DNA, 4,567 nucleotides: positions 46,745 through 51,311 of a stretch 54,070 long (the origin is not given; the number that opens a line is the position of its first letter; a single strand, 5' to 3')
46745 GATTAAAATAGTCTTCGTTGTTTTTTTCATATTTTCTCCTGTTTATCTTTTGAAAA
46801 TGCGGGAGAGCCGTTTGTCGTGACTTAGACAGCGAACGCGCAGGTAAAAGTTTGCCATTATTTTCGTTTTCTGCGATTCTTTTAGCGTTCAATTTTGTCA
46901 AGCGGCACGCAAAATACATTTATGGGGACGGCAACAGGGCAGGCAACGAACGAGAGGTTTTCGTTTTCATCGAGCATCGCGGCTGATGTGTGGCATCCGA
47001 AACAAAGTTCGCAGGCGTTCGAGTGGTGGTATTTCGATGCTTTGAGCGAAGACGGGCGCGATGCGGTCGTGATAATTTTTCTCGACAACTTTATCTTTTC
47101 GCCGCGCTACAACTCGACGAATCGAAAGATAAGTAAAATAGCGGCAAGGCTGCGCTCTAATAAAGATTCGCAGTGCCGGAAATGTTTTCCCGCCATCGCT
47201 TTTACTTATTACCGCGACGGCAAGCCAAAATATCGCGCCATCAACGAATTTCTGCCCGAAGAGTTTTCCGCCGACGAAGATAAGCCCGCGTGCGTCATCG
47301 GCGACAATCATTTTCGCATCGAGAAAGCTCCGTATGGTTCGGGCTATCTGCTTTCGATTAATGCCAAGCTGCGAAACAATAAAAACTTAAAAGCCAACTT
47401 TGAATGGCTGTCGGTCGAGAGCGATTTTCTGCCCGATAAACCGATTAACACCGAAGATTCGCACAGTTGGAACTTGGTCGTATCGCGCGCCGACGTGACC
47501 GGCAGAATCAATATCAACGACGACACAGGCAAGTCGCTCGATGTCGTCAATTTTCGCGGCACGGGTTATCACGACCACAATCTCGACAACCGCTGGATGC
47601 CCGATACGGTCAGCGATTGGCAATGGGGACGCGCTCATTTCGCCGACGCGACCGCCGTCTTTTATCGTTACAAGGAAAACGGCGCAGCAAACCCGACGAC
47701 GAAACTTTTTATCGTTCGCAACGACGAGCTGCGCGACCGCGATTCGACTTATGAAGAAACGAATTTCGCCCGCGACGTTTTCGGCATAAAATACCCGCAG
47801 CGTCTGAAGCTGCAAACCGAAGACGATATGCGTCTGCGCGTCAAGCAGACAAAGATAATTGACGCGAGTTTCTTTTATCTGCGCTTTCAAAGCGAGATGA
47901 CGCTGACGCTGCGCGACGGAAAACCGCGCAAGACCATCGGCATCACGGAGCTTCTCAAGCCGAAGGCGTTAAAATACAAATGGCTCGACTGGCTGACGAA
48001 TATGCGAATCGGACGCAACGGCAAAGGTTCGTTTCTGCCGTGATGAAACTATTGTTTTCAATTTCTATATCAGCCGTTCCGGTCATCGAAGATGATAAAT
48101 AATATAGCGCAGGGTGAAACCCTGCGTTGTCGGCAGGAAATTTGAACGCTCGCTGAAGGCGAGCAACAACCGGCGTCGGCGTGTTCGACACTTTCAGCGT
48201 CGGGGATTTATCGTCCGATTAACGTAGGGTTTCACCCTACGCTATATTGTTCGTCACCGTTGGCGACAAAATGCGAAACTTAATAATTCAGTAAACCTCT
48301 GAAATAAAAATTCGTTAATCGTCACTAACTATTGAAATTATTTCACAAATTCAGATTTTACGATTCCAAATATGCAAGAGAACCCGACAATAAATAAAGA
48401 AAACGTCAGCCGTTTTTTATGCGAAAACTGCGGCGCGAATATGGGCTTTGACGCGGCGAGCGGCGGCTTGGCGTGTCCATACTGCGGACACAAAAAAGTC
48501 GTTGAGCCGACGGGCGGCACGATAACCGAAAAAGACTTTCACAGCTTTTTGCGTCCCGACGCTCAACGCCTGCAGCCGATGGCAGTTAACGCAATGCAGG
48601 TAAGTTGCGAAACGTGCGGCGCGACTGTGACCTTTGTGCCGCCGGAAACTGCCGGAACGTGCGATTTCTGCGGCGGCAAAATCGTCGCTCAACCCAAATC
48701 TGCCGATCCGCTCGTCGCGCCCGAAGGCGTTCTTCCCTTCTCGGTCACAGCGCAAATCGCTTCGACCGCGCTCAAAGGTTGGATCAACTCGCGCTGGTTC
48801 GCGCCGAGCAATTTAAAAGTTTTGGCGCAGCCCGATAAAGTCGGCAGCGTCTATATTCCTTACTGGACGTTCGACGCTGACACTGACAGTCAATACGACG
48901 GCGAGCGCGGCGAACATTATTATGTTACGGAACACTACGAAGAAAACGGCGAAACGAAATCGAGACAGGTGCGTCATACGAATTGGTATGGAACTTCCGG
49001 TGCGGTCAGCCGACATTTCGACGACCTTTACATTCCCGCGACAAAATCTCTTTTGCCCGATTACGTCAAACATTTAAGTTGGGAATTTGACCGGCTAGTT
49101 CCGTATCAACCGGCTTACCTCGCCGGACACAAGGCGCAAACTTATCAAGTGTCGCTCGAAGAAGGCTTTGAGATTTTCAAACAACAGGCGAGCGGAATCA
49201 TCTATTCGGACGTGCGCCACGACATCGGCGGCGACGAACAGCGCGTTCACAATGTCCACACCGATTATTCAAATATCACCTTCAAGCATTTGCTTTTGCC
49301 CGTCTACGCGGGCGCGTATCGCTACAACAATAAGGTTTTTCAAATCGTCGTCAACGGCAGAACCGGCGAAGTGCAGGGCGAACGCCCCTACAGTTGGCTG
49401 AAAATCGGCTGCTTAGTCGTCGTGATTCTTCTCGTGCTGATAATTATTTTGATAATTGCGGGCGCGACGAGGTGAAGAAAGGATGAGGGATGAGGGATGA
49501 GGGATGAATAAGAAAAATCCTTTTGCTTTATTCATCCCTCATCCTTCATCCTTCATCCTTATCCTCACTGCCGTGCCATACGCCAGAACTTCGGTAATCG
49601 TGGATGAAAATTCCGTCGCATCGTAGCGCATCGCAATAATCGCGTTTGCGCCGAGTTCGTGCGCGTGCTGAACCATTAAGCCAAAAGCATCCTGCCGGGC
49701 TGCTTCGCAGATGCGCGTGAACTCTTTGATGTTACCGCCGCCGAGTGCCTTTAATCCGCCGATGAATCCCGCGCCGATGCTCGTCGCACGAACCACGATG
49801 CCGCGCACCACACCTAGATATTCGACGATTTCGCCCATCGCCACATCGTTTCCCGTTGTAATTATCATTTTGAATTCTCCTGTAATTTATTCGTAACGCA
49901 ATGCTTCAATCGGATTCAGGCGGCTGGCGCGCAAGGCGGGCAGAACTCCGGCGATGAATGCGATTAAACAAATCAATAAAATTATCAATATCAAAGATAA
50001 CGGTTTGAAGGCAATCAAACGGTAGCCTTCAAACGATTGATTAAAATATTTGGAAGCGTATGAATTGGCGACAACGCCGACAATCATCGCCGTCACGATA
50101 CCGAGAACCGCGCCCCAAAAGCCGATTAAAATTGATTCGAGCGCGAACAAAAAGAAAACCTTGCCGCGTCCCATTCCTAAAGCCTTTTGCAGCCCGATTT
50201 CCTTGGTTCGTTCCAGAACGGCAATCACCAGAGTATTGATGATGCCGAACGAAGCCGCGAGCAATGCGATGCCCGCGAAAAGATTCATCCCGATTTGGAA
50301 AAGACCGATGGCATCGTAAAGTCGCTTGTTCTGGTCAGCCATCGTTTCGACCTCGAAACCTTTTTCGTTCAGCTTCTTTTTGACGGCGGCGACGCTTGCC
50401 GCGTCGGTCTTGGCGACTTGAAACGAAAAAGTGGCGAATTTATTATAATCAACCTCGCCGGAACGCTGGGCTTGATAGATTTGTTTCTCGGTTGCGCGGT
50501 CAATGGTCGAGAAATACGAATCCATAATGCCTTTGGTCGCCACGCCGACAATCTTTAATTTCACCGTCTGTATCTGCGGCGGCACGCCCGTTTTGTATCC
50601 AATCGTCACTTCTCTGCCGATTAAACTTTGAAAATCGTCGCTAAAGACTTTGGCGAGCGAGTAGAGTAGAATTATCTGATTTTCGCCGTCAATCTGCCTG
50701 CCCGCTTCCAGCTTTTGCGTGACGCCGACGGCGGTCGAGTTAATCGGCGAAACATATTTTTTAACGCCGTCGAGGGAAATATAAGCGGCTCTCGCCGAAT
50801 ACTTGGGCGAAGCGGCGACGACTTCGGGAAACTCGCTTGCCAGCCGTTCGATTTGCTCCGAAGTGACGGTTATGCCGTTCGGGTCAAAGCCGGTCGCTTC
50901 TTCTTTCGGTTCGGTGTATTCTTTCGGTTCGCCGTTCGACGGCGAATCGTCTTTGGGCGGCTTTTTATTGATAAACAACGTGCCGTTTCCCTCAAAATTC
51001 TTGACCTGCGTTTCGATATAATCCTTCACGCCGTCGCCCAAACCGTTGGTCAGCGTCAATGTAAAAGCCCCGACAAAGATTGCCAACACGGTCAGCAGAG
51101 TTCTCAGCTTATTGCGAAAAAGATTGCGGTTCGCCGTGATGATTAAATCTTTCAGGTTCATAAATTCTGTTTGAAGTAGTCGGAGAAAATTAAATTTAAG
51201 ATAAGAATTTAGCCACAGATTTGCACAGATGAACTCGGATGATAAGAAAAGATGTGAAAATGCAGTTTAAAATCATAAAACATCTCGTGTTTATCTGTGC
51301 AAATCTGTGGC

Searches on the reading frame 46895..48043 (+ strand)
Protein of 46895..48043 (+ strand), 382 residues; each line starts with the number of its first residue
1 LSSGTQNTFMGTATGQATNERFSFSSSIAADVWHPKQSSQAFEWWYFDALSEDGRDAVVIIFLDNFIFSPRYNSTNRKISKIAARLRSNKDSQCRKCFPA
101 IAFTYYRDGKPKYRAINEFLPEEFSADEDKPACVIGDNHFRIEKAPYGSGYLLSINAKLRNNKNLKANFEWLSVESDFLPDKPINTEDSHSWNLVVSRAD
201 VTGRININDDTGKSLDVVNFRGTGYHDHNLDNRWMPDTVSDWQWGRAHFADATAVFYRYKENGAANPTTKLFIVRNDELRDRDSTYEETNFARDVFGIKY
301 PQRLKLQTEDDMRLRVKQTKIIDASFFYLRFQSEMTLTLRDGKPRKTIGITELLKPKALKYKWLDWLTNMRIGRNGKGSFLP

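Call 95: search_protein_families(library=pfam, proteins=[window:46895-48043:+], max_evalue=0.00001)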
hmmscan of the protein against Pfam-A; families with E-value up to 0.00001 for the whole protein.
window:46895-48043:+ (382 aa): 1 family
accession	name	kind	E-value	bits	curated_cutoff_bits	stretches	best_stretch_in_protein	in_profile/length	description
PF24137.2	DA_N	-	8.5e-08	32.5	27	1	35-65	36-66/219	Diels-Alderase N-terminal domain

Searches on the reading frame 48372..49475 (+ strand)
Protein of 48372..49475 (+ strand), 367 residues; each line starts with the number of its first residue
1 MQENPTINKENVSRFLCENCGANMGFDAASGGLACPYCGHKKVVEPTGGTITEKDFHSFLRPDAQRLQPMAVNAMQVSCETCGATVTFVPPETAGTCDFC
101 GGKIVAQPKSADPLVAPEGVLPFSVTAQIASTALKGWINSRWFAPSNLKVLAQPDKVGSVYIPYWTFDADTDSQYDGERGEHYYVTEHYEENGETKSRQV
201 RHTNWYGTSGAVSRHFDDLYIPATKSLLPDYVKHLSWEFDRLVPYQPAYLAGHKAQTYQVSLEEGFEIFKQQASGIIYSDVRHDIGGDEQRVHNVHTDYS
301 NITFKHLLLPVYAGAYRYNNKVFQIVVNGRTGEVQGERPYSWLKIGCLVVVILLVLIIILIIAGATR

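Call 95: search_protein_families(library=pfam, proteins=[window:48372-49475:+], max_evalue=0.00001)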
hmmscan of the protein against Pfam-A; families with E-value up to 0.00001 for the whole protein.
window:48372-49475:+ (367 aa): 1 family
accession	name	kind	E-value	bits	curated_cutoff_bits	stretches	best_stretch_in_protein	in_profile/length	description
PF01667.23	Ribosomal_S27e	-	8.9e-06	25.8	24.5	0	17-50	10-43/55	Ribosomal protein S27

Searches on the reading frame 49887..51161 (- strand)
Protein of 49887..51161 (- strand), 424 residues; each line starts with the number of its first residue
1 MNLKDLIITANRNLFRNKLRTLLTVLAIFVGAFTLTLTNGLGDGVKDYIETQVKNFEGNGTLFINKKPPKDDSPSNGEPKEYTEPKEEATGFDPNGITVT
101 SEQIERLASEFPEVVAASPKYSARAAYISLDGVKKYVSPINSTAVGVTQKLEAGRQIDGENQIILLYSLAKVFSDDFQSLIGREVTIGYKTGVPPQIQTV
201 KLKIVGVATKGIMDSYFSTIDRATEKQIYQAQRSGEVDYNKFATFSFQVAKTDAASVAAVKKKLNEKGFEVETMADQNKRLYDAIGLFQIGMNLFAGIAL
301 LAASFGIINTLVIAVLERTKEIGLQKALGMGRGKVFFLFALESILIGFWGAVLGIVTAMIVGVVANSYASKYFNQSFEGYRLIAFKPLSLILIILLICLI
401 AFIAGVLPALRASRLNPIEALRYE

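Call 95: search_protein_families(library=pfam, proteins=[window:49887-51161:-], max_evalue=0.00001)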
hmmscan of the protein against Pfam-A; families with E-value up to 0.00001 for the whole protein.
window:49887-51161:- (424 aa): 2 families
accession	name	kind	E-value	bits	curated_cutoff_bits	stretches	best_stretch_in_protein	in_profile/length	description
PF02687.27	FtsX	-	3.4e-19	69.5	25.5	1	294-417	2-120/120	FtsX-like permease C-terminal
PF12704.14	MacB_PCD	-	8.5e-15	56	27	1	21-266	1-206/207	MacB-like periplasmic core domain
